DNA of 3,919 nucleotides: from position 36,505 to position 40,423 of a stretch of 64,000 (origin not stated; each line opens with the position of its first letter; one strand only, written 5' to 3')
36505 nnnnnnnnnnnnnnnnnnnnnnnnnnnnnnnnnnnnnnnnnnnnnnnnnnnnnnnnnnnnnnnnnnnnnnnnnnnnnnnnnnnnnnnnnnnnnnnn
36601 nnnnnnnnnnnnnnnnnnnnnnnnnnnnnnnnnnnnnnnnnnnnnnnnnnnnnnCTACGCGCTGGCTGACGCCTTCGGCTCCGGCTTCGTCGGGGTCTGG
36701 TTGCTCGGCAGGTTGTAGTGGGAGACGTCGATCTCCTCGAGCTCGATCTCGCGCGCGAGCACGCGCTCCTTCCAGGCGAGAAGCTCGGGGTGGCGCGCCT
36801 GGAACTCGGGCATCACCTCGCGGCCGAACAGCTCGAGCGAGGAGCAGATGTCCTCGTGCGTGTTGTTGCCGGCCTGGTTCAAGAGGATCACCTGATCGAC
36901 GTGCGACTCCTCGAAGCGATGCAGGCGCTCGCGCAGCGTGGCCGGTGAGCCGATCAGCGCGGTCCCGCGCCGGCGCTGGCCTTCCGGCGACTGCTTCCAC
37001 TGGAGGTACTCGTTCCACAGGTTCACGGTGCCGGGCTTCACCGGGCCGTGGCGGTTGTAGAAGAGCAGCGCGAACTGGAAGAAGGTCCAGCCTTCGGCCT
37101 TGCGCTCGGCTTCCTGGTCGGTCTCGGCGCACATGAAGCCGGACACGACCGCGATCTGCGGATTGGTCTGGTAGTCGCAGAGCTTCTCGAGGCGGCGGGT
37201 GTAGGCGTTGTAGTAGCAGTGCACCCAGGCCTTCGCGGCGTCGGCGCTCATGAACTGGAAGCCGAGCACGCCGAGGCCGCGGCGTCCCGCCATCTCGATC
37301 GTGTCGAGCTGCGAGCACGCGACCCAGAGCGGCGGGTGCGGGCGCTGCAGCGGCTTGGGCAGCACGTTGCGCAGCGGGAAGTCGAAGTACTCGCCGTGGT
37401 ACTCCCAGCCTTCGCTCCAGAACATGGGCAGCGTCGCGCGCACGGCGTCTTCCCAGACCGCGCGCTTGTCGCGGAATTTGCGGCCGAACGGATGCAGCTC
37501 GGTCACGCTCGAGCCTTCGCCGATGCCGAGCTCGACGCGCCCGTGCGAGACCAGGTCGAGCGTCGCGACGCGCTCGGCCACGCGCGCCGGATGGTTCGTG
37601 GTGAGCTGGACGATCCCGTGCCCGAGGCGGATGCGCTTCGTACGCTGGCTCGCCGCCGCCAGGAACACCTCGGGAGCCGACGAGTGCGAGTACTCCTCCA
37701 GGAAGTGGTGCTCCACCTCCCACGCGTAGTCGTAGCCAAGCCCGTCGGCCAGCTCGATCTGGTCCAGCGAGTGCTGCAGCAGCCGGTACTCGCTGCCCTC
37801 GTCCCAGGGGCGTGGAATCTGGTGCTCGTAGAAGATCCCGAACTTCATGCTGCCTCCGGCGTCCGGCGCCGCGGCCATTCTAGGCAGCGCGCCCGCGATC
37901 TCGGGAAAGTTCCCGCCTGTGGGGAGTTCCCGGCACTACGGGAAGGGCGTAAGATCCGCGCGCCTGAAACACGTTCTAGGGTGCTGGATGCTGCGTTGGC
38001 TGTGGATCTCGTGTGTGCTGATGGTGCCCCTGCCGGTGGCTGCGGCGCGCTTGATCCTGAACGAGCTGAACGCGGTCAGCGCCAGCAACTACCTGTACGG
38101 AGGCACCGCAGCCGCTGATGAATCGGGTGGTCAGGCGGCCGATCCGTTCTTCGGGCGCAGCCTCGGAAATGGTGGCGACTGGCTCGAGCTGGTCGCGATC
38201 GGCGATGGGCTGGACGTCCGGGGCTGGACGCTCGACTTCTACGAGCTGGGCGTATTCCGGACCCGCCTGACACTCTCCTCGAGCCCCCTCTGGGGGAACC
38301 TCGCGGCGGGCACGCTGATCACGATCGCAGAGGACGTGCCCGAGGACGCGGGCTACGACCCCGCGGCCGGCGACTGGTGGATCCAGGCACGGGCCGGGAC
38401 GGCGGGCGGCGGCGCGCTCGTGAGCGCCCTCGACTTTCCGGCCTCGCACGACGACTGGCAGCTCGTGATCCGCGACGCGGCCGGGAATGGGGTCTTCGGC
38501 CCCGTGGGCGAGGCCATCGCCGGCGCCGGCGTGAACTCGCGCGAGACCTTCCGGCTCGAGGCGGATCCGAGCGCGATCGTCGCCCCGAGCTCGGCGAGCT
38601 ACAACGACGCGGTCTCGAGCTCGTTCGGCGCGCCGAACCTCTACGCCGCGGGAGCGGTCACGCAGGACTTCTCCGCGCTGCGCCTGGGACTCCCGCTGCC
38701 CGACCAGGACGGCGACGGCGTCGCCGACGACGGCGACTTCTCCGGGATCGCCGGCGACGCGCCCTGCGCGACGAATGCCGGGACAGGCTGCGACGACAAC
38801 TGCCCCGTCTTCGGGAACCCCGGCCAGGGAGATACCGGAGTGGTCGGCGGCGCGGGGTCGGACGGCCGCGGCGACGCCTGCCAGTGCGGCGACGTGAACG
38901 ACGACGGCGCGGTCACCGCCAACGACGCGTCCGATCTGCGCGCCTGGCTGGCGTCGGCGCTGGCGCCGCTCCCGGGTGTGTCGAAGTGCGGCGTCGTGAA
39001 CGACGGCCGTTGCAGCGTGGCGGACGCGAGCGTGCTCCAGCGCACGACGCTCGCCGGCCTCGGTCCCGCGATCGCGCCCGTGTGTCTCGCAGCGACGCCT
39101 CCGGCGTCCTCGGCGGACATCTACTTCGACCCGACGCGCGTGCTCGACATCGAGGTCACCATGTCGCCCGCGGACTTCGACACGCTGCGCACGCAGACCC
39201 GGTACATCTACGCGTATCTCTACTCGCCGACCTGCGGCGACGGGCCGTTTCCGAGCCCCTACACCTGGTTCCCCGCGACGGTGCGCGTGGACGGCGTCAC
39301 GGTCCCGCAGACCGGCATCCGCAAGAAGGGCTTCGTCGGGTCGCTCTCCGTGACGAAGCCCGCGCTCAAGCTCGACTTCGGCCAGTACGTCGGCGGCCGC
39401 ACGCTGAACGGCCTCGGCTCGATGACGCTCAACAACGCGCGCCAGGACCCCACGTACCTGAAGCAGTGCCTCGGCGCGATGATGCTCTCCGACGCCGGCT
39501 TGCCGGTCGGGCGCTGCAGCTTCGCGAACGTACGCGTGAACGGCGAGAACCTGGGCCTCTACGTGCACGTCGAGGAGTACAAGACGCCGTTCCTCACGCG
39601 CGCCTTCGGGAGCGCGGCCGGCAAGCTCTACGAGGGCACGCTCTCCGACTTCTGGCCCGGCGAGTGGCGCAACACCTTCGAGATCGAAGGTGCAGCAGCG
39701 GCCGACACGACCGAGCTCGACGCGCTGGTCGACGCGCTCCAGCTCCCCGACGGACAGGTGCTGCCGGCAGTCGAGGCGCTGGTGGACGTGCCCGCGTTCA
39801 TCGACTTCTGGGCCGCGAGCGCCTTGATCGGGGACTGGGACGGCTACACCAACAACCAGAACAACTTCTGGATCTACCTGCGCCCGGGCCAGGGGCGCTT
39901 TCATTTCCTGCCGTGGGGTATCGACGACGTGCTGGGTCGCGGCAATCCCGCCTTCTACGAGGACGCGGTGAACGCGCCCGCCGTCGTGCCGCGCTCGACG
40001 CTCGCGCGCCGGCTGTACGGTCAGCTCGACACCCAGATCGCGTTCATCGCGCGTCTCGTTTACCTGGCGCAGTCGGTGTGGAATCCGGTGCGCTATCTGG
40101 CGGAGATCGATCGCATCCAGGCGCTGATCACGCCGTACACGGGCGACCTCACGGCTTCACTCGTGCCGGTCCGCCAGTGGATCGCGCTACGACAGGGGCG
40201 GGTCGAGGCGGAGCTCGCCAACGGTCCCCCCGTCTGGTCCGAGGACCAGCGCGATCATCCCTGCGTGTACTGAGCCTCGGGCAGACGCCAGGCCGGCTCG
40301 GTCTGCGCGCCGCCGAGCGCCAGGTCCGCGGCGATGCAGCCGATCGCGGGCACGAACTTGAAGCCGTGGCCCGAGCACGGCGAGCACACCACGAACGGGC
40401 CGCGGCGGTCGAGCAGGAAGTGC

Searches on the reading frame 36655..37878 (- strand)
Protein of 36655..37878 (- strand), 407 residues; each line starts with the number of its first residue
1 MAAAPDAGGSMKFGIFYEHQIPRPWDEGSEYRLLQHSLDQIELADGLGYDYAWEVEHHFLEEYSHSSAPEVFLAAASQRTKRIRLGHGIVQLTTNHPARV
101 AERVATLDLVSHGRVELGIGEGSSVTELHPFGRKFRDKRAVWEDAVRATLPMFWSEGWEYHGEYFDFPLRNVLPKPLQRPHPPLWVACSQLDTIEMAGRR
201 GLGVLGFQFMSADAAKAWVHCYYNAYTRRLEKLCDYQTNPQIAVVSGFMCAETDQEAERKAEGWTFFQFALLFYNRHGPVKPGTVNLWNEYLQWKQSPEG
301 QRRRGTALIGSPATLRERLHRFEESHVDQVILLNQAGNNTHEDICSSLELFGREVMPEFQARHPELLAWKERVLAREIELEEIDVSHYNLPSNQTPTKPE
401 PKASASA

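Call 31: search_protein_families(library=ncbifam, proteins=[window:36655-37878:-], max_evalue=0.000001)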
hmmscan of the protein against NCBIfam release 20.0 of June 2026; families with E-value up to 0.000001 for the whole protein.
window:36655-37878:- (407 aa): 29 families (the best 25 are shown)
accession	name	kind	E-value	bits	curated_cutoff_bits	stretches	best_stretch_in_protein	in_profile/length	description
TIGR03558.1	oxido_grp_1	subfamily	8.2e-35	120.5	166.95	1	32-350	17-321/325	MsnO8 family LLM class oxidoreductase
TIGR03858.1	LLM_2I7G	subfamily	1.9e-32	112.6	462.25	1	29-358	20-335/337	Atu2307/SP_0267 family LLM class monooxygenase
TIGR03619.1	F420_Rv2161c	subfamily_domain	6.1e-30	104.6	166.9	1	44-217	7-193/247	TIGR03619 family F420-dependent LLM class oxidoreductase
TIGR04027.1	LLM_KPN_01858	hypoth_equivalog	1e-28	100.3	412.9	1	27-149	12-134/326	putative FMN-dependent luciferase-like monooxygenase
TIGR03560.1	F420_Rv1855c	subfamily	1.1e-23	84.2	231.4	1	33-189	11-175/227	TIGR03560 family F420-dependent LLM class oxidoreductase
TIGR04020.1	seco_metab_LLM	subfamily_domain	1.3e-21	77.1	244.45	1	27-226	14-211/341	MupA/Atu3671 family FMN-dependent luciferase-like monooxygenase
NF052254.1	luciferase_Alph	exception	3.5e-18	65.9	600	1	31-223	18-208/354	luciferase subunit alpha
TIGR04036.1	LLM_CE1758_fam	subfamily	4.5e-17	61.9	479.1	1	12-361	2-333/355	CE1758 family FMN-dependent luciferase-like monooxygenase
NF002619.0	PRK02271.1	equivalog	3.3e-16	59.5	276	1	40-205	19-175/329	5,10-methylenetetrahydromethanopterin reductase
TIGR03571.1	lucif_BA3436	subfamily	8.9e-16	58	303.9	1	66-205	66-205/304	TIGR03571 family LLM class oxidoreductase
TIGR03559.1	F420_Rv3520c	subfamily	1e-15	57.7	335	1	37-226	15-208/325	LLM class F420-dependent oxidoreductase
NF052255.1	luciferase_Beta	exception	1.6e-15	57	500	1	11-226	1-213/325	luciferase subunit beta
TIGR03555.1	F420_mer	equivalog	7e-15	55.2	348.7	1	40-205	17-174/325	5,10-methylenetetrahydromethanopterin reductase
NF007802.0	PRK10508.1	equivalog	3e-14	52.8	540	1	33-329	25-306/335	luciferase-like monooxygenase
TIGR03621.1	F420_MSMEG_2516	subfamily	1e-13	51.1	213.15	1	44-199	23-168/295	TIGR03621 family F420-dependent LLM class oxidoreductase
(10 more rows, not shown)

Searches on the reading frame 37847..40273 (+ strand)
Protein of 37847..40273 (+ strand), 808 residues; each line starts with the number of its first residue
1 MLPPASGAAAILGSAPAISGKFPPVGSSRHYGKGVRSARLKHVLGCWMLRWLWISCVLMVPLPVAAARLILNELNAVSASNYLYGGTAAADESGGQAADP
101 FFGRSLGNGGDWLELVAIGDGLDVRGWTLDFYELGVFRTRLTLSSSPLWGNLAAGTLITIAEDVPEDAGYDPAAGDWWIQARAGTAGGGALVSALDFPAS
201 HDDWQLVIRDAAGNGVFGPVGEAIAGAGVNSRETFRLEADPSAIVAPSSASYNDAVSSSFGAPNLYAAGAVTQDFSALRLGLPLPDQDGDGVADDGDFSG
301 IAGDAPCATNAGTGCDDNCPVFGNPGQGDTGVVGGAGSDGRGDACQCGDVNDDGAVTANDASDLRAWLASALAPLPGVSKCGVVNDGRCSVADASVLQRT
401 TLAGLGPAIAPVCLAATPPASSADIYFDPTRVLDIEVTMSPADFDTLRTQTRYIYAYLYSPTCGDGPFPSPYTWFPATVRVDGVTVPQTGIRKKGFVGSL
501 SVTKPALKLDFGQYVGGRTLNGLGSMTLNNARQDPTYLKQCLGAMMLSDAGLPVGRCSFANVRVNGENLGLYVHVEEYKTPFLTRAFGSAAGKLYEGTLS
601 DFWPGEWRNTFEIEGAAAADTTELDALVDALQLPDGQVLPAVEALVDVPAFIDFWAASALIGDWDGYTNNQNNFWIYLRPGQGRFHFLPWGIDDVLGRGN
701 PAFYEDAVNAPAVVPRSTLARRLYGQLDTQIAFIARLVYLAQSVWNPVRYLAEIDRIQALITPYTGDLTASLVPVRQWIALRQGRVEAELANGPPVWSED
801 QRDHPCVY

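Call 31: search_protein_families(library=ncbifam, proteins=[window:37847-40273:+], max_evalue=0.000001)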
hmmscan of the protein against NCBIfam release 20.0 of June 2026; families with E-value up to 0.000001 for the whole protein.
window:37847-40273:+ (808 aa): 0 families

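Call 51: search_protein_families(library=pfam, proteins=[window:37847-40273:+], max_evalue=0.001)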
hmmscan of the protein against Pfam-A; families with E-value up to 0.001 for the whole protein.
window:37847-40273:+ (808 aa): 1 family
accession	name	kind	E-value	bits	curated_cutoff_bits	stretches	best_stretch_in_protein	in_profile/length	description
PF08757.17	CotH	-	3.2e-31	109.5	23.8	1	493-765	3-288/322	CotH kinase protein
